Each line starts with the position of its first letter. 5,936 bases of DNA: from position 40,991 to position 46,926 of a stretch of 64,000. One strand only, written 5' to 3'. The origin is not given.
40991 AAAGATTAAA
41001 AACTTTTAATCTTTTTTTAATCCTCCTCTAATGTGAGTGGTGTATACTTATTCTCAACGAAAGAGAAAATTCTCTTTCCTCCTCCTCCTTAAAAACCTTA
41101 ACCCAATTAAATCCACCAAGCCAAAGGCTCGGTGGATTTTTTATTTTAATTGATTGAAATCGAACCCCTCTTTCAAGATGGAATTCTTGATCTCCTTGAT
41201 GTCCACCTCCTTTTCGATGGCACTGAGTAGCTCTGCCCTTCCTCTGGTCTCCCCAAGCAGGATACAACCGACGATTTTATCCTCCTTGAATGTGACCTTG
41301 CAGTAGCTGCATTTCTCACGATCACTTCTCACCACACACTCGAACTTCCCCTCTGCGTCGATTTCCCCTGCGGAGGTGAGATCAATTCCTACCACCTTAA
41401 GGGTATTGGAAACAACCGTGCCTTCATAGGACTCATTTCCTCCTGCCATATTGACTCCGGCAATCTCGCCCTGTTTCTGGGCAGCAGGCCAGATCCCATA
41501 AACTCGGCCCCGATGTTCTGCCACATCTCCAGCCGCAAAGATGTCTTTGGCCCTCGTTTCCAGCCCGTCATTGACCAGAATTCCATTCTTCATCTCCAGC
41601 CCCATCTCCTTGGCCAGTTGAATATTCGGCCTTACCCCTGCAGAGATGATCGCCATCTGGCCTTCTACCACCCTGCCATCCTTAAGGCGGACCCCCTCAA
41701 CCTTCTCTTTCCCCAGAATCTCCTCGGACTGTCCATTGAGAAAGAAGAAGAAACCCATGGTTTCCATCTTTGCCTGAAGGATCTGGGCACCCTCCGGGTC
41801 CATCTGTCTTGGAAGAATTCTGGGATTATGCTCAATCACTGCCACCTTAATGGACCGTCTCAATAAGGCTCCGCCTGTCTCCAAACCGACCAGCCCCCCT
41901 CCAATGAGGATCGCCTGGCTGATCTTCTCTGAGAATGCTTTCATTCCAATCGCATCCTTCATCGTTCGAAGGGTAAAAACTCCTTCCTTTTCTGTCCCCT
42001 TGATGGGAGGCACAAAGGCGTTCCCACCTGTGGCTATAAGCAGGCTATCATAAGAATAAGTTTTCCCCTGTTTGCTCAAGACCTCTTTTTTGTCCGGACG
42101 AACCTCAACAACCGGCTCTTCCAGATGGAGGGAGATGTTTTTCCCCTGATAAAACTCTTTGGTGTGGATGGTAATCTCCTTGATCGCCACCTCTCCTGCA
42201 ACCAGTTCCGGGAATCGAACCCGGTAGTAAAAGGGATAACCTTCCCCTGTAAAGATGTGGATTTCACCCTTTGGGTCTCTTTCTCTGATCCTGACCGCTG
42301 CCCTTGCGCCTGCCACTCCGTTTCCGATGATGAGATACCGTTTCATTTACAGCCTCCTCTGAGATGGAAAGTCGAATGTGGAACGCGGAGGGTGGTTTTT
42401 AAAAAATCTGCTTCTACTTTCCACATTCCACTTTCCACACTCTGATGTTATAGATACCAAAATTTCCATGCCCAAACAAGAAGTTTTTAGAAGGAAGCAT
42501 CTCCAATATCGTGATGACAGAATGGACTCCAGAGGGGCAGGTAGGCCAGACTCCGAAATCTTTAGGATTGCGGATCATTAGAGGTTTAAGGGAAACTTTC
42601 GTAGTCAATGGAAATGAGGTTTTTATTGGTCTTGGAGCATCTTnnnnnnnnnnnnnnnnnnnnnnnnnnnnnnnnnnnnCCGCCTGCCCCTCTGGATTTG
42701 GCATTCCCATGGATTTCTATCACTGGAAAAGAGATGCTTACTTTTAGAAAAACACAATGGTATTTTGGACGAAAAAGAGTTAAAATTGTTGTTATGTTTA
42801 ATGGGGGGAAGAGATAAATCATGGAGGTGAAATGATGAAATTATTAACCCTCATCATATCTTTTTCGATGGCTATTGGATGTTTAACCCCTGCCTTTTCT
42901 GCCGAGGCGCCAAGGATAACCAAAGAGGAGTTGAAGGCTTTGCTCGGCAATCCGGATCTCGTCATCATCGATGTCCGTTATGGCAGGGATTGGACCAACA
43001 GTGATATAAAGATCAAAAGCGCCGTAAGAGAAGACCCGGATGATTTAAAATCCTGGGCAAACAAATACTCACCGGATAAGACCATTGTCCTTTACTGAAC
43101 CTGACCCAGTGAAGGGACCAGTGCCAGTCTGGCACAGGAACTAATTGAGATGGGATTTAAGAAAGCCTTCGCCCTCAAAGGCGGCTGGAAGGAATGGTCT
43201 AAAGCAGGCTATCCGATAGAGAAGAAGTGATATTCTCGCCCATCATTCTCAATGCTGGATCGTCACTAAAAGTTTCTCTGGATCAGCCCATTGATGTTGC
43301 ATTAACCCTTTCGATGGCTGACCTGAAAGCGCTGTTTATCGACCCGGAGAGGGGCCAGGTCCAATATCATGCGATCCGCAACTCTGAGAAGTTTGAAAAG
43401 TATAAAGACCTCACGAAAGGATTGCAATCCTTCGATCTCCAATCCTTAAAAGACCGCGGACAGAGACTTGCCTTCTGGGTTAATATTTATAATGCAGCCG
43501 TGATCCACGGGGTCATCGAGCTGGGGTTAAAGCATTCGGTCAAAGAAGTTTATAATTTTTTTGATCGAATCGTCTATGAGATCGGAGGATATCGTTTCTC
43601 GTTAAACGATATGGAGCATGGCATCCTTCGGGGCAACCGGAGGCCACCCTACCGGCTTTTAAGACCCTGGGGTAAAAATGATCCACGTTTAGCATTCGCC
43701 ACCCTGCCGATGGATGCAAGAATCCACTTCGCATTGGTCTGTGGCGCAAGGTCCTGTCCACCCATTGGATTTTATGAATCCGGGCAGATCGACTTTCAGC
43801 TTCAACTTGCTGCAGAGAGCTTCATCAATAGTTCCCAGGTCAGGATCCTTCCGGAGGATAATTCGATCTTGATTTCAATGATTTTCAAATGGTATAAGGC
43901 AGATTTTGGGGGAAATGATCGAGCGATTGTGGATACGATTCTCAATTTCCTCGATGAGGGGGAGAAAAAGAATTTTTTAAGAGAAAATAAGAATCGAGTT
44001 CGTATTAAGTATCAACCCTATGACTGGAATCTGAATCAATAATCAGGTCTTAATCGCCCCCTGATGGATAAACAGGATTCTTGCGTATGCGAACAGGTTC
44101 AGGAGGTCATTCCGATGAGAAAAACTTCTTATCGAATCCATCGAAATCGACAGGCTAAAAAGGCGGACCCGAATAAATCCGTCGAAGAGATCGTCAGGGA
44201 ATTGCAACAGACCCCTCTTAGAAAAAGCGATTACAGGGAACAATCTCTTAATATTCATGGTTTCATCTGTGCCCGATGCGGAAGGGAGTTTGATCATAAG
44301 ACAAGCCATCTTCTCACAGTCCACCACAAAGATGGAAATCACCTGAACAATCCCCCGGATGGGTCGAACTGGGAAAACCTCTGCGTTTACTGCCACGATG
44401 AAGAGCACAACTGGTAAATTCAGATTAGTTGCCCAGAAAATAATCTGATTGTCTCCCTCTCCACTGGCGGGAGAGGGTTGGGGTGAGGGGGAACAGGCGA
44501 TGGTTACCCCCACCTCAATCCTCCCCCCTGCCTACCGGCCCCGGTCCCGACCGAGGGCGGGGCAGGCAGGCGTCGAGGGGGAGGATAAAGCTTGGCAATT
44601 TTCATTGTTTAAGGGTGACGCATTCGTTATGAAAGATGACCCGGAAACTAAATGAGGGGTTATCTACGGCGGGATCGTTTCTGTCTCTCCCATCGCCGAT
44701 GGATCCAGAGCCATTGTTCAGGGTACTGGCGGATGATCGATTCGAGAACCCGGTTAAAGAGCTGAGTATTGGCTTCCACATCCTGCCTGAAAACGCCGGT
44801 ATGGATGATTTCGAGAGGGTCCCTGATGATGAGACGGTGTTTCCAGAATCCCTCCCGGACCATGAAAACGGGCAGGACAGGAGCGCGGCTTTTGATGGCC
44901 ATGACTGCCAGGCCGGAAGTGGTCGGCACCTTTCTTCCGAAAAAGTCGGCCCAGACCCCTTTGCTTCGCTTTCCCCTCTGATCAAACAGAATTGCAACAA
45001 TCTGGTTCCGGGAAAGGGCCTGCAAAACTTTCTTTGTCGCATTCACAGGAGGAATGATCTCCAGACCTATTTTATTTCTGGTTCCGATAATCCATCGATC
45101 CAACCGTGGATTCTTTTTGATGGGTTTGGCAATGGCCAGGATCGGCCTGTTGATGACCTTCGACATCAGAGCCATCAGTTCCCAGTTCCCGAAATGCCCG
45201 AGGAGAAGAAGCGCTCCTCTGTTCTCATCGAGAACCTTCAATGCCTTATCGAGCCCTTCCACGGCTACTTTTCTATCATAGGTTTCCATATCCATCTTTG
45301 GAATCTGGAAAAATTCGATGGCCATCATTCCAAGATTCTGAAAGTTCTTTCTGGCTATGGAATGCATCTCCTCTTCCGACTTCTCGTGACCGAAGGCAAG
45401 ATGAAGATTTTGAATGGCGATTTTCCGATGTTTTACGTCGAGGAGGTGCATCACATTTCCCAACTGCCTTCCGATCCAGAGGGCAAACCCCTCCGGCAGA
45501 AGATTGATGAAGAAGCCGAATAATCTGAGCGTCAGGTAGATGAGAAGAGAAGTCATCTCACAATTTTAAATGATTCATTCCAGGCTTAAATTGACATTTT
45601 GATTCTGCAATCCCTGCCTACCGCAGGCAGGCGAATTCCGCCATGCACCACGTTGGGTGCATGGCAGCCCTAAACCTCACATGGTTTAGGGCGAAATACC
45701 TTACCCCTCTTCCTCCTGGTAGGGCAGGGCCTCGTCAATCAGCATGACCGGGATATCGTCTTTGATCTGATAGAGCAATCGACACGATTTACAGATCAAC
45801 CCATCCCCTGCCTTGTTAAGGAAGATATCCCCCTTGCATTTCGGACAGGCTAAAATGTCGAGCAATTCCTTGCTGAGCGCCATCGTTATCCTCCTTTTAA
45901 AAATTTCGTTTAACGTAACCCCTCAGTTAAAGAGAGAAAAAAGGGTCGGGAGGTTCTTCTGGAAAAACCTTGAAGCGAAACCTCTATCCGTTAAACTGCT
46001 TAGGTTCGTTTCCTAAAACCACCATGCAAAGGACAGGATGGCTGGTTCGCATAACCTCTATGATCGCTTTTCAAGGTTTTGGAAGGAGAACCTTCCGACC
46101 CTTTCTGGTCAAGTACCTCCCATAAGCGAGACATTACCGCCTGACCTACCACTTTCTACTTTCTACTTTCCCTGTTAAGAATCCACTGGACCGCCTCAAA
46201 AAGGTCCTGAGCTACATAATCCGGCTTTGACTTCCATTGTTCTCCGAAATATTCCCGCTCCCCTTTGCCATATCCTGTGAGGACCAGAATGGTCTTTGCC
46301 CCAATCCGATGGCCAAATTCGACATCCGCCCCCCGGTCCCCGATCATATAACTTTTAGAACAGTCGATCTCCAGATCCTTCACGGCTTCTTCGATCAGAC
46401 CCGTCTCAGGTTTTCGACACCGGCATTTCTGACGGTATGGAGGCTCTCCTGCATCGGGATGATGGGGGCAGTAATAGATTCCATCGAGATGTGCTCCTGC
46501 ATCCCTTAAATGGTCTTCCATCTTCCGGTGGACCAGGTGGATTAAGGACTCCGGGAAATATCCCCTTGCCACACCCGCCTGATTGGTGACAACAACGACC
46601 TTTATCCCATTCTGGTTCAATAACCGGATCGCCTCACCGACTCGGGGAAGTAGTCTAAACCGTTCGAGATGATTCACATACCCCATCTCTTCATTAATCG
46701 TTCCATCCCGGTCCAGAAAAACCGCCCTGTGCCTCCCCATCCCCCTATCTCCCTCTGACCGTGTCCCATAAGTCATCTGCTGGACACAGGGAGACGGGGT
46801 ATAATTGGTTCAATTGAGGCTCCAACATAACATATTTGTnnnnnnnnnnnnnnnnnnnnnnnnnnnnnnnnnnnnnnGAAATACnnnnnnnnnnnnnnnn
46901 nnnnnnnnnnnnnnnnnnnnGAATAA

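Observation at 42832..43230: Periplasmic rhodanese-like ORF with TGA codon(s) at the active-site Cys position and a SECIS-like hairpin downstream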

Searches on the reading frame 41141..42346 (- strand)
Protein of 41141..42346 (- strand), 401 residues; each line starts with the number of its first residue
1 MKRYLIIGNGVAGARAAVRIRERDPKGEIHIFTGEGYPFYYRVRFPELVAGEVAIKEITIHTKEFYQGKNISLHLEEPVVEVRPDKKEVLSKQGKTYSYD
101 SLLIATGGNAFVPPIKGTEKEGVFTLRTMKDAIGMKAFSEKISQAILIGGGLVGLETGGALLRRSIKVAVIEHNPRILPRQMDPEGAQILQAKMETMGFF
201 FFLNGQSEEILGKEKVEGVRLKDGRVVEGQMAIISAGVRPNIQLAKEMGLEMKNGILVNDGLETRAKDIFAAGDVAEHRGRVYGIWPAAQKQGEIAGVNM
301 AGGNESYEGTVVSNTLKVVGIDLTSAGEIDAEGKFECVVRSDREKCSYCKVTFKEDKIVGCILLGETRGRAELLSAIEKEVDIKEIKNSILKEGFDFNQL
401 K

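Call 24: search_protein_families(library=pfam, proteins=[window:41141-42346:-], max_evalue=0.001)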
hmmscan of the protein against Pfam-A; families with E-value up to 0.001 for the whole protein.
window:41141-42346:- (401 aa): 5 families
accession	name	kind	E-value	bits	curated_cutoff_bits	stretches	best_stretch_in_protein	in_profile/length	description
PF07992.20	Pyr_redox_2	-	3.3e-56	191.3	26.1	1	3-293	2-291/291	Pyridine nucleotide-disulphide oxidoreductase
PF18267.7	Rubredoxin_C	-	1.1e-18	67.4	25.9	1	313-380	2-69/70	Rubredoxin NAD+ reductase C-terminal domain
PF00070.33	Pyr_redox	-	3.7e-17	63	22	1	146-224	3-82/82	Pyridine nucleotide-disulphide oxidoreductase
PF13738.12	Pyr_redox_3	-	3.3e-06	27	30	1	56-273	81-305/305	Pyridine nucleotide-disulphide oxidoreductase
PF03486.20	HI0933_like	-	2e-05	24.6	50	0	67-122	120-176/244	HI0933-like protein Rossmann domain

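Call 61: search_protein_families(library=ncbifam, proteins=[window:41141-42346:-], max_evalue=0.001)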
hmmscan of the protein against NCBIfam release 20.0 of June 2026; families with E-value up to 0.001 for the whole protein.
window:41141-42346:- (401 aa): 45 families (the best 25 are shown)
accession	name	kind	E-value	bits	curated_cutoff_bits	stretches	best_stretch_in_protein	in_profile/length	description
TIGR02374.1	nitri_red_nirB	equivalog_domain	4.8e-99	332.9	578.35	1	6-392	3-397/794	nitrite reductase large subunit NirB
NF045765.1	PhenlGlyoxDHPadH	equivalog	7.9e-66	222.6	475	1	3-392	4-401/416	NADH-dependent phenylglyoxylate dehydrogenase subunit epsilon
NF011565.0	PRK14989.1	subfamily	1.1e-59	202.4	883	1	3-390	5-400/847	nitrite reductase large subunit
NF042949.2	3PPDioc_HcaD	equivalog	1.1e-51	175.8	450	1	3-381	3-382/386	3-phenylpropionate/cinnamic acid dioxygenase ferredoxin--NAD(+) reductase subunit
TIGR03385.1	CoA_CoA_reduc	equivalog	2e-50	171.9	578.8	1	5-329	3-342/439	CoA-disulfide reductase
NF007123.0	PRK09564.1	equivalog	2.5e-49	168.2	458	1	3-333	2-347/444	CoA-disulfide reductase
NF003437.0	PRK04965.1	equivalog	1.2e-44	152.9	392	1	4-286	5-285/378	NADH:flavorubredoxin reductase NorW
NF041682.1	ant_diox_AndAa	equivalog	1.5e-43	149.1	650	1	2-359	4-365/406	anthranilate 1,2-dioxygenase system ferredoxin--NAD(+) reductase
NF007286.0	PRK09754.1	equivalog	1.6e-43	149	447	1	2-305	4-311/400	phenylpropionate dioxygenase ferredoxin reductase subunit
NF046103.1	NOXase_Strep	equivalog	6.7e-30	104.4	600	1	57-328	56-339/442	H2O-forming NADH oxidase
NF010037.0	PRK13512.1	equivalog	3.8e-26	92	394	1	1-327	1-337/438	CoA-disulfide reductase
TIGR01350.1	lipoamide_DH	equivalog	5.5e-25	88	408.8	1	86-305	125-334/461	dihydrolipoyl dehydrogenase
TIGR02053.1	MerA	equivalog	6.2e-25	88.1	454.45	1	85-312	115-341/465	mercury(II) reductase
NF004943.0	PRK06292.2-1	equivalog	2e-22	79.6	432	1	42-308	72-336/456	dihydrolipoyl dehydrogenase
NF004991.0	PRK06370.1-3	subfamily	2.3e-22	79.2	620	1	87-276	153-342/509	FAD-containing oxidoreductase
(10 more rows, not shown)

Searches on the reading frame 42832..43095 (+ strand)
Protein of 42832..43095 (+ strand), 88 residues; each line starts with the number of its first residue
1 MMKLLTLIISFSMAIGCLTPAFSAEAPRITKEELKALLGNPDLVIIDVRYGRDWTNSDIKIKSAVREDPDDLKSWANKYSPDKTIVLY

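Call 30: find_related_loci(query=window:42832-43095:+, collection=metagenome_contigs, flank=3000)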
Query seq(88 aa) (88 aa) in metagenome_contigs; peptide patterns used: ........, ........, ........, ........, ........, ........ (x = any residue, [..] = any of these).
600 stretches matched a pattern (row limit reached: there are more); 57 encode a relative of the query (tblastn E <= 1e-3); 57 distinct loci.
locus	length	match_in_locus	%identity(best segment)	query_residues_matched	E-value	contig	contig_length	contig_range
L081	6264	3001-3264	91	1-88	2e-50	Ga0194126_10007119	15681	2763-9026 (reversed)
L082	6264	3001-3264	89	1-88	3e-49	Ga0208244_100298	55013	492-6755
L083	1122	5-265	83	2-88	2e-49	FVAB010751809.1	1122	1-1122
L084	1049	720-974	64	4-88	1e-35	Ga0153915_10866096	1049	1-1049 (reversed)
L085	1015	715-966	65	4-88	1e-34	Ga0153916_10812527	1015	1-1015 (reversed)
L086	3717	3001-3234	65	11-88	2e-32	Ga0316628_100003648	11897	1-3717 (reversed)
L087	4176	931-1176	69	6-88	3e-32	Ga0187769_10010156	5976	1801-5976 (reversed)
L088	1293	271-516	70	6-88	1e-32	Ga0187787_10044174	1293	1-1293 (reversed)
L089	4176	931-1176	67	6-88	9e-32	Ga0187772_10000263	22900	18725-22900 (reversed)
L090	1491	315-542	68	13-88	1e-31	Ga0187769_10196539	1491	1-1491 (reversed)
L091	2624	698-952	56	4-88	1e-28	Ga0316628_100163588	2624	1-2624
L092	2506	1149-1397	59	4-88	1e-27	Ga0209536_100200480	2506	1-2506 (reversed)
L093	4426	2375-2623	57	8-88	1e-24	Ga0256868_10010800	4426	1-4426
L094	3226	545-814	48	1-88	3e-24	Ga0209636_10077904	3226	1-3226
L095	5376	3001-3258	48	4-88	1e-23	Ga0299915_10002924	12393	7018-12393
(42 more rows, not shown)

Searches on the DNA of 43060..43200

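Call 43: search_rna_families(source=window, start=43060, end=43200, threshold=evalue, max_evalue=10)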
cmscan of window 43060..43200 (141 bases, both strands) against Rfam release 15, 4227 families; matches with E-value up to 10: 3.
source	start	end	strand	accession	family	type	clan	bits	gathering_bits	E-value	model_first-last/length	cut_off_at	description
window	43068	43111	-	RF04072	mir-7386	Gene; miRNA;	-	13.5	44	4.1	1-59/59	no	mir-7386 microRNA precursor family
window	43088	43145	+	RF00302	SNORA65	Gene; snRNA; snoRNA; HACA-box;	CL00042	12.4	70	4.5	1-127/127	no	Small nucleolar RNA SNORA65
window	43114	43142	-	RF00784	mir-486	Gene; miRNA;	-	11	69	6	1-68/68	no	mir-486 microRNA precursor family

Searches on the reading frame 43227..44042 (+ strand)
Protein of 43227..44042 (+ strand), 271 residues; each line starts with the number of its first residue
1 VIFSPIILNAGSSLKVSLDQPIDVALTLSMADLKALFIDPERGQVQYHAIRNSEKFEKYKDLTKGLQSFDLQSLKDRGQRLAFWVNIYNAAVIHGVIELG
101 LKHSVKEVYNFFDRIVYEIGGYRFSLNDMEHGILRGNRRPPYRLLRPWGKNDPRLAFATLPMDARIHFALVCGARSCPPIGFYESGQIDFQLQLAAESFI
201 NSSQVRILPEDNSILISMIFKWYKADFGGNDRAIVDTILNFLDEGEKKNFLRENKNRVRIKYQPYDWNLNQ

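Call 24: search_protein_families(library=pfam, proteins=[window:43227-44042:+], max_evalue=0.001)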
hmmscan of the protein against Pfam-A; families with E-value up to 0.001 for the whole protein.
window:43227-44042:+ (271 aa): 1 family
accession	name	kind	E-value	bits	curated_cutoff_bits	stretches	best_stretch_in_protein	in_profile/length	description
PF04784.19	DUF547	-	4.4e-38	130.5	27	1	72-200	2-125/125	Protein of unknown function, DUF547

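Call 61: search_protein_families(library=ncbifam, proteins=[window:43227-44042:+], max_evalue=0.001)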
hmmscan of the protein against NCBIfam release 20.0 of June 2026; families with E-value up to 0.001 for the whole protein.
window:43227-44042:+ (271 aa): 0 families

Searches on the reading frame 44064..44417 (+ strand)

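Call 24: search_protein_families(library=pfam, proteins=[window:44064-44417:+], max_evalue=0.001)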
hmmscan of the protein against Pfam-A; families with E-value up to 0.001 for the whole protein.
window:44064-44417:+ (117 aa): 1 family
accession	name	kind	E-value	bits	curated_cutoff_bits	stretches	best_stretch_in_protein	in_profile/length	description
PF01844.29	HNH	-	1e-08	35.6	21.4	1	69-116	1-46/47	HNH endonuclease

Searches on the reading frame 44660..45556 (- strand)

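Call 24: search_protein_families(library=pfam, proteins=[window:44660-45556:-], max_evalue=0.001)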
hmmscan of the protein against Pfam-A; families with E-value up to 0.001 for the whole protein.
window:44660-45556:- (298 aa): 1 family
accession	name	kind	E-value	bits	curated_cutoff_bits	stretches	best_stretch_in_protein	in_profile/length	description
PF03279.18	Lip_A_acyltrans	-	1.7e-63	215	22.3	1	13-290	22-294/295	Bacterial lipid A biosynthesis acyltransferase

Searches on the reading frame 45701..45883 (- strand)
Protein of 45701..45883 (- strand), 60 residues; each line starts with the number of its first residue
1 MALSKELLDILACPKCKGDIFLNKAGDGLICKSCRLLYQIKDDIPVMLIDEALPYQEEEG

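Call 24: search_protein_families(library=pfam, proteins=[window:45701-45883:-], max_evalue=0.001)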
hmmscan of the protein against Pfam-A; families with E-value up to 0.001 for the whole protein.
window:45701-45883:- (60 aa): 2 families
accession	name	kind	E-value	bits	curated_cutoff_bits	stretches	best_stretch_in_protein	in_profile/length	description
PF03966.22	Trm112p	-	1e-11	45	22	1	5-43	2-40/40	Trm112p-like protein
PF17915.7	zf_Rg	-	1.5e-05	24.8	25.5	1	12-34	9-31/49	Reverse gyrase zinc finger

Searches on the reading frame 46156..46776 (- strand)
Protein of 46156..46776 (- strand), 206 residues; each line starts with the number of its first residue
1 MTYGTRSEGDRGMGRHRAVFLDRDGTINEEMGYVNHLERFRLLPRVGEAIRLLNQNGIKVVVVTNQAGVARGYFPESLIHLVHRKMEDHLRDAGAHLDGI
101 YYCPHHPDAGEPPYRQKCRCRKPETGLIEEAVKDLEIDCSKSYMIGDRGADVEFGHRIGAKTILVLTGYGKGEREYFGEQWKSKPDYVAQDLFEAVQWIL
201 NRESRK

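Call 24: search_protein_families(library=pfam, proteins=[window:46156-46776:-], max_evalue=0.001)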
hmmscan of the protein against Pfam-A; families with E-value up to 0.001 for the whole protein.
window:46156-46776:- (206 aa): 5 families
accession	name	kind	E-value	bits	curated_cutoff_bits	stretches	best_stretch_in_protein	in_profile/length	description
PF13242.12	Hydrolase_like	-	1.9e-18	66.6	22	1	120-194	2-74/75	HAD-hyrolase-like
PF00702.32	Hydrolase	-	1.1e-08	36.2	26.4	1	29-159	86-191/191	haloacid dehalogenase-like hydrolase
PF13419.12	HAD_2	-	3e-08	34.4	23.8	1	118-165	131-178/178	Haloacid dehalogenase-like hydrolase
PF08645.17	PNK3P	-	8.8e-07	29.2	22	1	39-149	26-127/161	Polynucleotide kinase 3 phosphatase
PF13344.12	Hydrolase_6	-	3.1e-05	24.4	27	1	20-78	2-51/101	Haloacid dehalogenase-like hydrolase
